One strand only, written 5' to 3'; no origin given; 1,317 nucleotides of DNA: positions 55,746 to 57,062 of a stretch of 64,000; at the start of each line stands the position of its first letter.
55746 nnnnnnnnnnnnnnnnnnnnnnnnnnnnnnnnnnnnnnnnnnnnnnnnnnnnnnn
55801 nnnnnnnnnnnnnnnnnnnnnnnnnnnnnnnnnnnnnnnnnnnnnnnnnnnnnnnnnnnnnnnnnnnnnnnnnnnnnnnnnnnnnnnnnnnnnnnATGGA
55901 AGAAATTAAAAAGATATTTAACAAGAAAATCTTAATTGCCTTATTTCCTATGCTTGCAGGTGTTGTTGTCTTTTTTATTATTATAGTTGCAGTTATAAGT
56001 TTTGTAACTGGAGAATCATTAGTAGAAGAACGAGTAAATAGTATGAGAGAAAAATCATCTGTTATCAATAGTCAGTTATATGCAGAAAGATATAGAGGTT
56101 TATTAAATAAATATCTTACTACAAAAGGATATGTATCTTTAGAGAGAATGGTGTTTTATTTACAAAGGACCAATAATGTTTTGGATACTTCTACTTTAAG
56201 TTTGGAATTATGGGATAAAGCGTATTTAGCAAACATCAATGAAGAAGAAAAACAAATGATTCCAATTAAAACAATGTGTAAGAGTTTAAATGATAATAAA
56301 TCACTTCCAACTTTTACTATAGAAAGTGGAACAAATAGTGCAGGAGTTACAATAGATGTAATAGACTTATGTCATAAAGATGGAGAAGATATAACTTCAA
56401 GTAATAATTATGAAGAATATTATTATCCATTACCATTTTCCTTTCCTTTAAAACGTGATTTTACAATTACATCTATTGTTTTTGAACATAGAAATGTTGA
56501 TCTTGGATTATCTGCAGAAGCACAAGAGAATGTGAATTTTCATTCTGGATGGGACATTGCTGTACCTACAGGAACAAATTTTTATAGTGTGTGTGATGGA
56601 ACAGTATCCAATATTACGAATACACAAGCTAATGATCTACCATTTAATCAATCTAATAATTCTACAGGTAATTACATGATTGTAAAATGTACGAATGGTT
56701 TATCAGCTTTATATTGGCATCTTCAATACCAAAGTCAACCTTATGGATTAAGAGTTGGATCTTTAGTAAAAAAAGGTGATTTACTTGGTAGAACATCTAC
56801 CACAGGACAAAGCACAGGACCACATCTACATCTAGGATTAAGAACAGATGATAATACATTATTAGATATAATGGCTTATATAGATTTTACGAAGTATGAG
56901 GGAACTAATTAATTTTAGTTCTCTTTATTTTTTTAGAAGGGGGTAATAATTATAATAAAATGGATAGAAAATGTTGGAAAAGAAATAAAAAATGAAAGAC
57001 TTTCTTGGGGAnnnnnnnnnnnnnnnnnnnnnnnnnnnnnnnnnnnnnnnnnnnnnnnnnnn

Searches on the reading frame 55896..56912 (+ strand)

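Call 11: search_protein_families(library=pfam, proteins=[window:55896-56912:+], max_evalue=0.001)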
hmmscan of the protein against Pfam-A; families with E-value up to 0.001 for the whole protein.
window:55896-56912:+ (338 aa): 1 family
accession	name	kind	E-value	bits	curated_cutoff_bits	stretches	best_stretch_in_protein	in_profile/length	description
PF01551.29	Peptidase_M23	-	3.7e-19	69.1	28.7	1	215-320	2-92/96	Peptidase family M23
